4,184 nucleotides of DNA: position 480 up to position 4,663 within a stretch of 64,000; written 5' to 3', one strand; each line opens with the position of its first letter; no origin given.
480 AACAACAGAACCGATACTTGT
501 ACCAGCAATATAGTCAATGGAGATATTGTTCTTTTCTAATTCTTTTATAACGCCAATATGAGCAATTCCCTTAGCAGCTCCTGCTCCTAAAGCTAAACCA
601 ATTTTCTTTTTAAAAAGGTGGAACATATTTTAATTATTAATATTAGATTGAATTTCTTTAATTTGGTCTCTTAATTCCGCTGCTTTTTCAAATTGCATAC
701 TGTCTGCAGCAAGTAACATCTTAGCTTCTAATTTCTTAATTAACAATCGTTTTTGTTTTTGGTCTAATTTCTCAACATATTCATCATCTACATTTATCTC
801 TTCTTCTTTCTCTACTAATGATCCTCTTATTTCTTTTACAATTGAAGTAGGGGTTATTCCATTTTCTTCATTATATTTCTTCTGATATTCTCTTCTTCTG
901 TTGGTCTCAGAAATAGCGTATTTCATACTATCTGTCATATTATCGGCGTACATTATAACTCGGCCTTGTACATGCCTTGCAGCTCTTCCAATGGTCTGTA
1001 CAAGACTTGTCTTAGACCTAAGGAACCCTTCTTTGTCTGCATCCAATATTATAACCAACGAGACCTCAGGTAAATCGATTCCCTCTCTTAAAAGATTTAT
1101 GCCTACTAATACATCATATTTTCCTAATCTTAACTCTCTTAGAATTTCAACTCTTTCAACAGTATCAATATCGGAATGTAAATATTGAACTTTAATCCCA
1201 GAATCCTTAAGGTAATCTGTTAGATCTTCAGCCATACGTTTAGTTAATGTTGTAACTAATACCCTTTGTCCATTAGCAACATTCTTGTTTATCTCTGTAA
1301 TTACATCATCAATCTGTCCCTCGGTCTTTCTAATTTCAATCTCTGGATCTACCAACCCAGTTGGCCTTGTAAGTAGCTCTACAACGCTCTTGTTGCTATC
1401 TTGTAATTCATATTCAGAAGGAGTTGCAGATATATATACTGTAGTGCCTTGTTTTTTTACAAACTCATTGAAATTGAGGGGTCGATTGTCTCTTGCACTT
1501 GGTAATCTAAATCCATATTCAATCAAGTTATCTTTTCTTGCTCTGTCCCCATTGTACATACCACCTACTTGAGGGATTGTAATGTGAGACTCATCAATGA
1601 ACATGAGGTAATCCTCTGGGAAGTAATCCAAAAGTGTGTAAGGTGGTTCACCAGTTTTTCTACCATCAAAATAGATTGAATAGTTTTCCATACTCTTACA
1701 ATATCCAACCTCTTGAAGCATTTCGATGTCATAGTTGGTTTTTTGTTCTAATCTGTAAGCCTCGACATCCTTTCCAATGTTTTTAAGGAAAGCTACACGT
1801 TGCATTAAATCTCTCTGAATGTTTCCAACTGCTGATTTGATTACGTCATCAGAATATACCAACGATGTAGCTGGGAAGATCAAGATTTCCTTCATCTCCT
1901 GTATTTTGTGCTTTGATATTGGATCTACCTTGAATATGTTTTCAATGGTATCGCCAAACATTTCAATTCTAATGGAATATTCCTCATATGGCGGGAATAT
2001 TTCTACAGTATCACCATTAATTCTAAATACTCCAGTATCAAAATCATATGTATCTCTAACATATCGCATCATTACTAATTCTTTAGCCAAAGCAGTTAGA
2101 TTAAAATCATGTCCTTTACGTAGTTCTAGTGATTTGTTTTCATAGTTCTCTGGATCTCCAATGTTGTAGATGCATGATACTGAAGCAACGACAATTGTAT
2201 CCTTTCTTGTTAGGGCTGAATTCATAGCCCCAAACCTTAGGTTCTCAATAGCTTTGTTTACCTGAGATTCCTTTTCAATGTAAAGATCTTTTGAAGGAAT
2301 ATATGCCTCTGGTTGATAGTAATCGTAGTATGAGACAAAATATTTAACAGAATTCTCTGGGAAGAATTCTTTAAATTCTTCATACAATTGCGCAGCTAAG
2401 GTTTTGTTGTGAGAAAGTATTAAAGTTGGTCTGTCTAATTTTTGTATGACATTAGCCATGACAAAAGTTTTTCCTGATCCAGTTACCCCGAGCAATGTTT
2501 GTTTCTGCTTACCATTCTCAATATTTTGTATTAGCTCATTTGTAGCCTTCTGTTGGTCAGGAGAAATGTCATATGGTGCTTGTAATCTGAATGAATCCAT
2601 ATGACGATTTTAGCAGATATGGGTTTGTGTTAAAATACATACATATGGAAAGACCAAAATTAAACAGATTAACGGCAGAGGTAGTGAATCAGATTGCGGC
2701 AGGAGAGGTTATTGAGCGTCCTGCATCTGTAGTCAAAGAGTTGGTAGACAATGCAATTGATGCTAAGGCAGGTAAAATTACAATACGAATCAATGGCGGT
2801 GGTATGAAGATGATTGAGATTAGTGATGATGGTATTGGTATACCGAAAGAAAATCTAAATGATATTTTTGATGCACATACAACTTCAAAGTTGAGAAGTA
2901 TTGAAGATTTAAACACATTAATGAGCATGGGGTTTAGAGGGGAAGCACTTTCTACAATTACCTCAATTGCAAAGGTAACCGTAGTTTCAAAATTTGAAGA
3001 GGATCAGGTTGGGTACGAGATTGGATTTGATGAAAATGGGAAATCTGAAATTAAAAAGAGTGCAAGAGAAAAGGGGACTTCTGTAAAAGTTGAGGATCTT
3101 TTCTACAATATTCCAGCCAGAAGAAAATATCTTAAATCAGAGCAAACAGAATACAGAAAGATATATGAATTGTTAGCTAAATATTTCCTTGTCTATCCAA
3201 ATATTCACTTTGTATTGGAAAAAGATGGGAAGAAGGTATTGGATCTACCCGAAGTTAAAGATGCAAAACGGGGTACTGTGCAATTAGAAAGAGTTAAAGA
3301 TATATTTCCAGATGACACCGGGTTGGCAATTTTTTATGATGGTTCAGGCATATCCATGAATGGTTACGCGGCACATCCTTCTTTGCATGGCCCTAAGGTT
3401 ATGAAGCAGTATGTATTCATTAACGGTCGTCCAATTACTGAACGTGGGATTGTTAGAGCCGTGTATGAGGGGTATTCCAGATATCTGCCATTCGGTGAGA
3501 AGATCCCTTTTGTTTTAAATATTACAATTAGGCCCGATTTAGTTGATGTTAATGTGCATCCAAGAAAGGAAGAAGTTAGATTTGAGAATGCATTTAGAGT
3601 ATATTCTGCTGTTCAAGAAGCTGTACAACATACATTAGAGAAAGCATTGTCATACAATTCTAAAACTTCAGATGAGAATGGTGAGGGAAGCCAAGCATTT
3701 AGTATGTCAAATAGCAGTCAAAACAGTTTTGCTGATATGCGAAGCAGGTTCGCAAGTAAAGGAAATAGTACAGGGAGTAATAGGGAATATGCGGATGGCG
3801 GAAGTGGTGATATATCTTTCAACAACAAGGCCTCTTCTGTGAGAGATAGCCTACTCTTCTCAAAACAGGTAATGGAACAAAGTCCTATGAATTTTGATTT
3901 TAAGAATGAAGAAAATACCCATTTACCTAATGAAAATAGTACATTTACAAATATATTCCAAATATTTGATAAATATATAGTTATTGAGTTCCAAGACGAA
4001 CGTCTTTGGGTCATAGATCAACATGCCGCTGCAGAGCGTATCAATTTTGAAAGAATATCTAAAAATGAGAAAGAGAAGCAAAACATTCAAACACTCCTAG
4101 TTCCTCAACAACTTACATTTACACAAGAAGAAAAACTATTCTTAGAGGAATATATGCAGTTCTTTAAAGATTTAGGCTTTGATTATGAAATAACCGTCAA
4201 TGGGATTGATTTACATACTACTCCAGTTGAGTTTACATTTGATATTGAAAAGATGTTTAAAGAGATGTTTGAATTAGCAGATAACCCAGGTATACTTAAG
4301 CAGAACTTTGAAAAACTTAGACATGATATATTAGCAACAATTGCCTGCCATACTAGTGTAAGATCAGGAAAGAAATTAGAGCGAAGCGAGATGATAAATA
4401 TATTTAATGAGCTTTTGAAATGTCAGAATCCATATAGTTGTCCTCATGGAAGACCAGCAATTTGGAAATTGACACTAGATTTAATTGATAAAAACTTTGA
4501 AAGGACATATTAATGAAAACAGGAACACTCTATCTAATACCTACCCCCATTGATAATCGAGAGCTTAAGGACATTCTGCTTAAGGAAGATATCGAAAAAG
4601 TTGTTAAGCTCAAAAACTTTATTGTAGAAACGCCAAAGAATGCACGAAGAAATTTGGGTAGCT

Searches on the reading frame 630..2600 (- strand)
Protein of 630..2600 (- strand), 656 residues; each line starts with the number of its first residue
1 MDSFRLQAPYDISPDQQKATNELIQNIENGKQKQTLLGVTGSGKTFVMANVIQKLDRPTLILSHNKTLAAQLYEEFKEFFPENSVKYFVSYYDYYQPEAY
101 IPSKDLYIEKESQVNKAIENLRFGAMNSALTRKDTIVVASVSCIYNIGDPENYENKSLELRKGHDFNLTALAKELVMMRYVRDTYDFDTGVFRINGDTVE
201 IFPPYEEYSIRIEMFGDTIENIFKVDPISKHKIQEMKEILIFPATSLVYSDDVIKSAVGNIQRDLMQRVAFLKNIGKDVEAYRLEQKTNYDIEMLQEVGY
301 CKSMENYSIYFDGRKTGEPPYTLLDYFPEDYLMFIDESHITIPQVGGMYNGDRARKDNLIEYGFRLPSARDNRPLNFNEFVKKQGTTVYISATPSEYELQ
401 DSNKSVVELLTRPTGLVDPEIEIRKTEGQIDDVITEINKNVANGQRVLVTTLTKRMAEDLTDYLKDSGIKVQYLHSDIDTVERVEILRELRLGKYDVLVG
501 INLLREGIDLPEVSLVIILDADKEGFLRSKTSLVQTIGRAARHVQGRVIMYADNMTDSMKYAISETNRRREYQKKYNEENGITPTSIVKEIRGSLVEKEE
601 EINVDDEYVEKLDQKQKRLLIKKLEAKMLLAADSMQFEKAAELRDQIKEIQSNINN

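Call 60: search_protein_families(library=pfam, proteins=[window:630-2600:-], max_evalue=0.001)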
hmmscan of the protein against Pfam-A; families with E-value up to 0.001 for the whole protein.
window:630-2600:- (656 aa): 7 families
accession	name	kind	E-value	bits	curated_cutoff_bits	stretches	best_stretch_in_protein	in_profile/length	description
PF17757.6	UvrB_inter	-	1.6e-26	92.7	22.9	1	158-245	1-89/91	UvrB interaction domain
PF00271.37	Helicase_C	-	4e-23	82.2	23.5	1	432-543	5-109/110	Helicase conserved C-terminal domain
PF12344.14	UvrB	-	6.7e-22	77.5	27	1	550-592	1-43/43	Ultra-violet resistance protein B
PF04851.21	ResIII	-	5.7e-15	56.1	22.5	1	12-118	4-114/164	Type III restriction enzyme, res subunit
PF02151.25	UVR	-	3.2e-10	39.9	21.5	1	620-652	3-35/36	UvrB/uvrC motif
PF00270.35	DEAD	-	5.2e-09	36.5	26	1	14-86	2-75/167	DEAD/DEAH box helicase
PF13604.12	AAA_30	-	0.00012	22.3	27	0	13-77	3-67/191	AAA domain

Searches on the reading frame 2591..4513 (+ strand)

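Call 60: search_protein_families(library=pfam, proteins=[window:2591-4513:+], max_evalue=0.001)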
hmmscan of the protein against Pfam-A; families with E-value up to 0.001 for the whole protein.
window:2591-4513:+ (640 aa): 4 families
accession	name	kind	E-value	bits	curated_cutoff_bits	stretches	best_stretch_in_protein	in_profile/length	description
PF08676.16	MutL_C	-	2.7e-27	95.6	25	1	455-596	1-142/142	MutL C terminal dimerisation domain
PF01119.25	DNA_mis_repair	-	7.4e-27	93.8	26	1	250-349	19-118/119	DNA mismatch repair protein, C-terminal domain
PF13589.12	HATPase_c_3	-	1.8e-14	54.4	25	1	45-146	4-105/137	Histidine kinase-, DNA gyrase B-, and HSP90-like ATPase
PF02518.31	HATPase_c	-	3.9e-13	50.2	26.4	1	42-100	4-64/111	Histidine kinase-, DNA gyrase B-, and HSP90-like ATPase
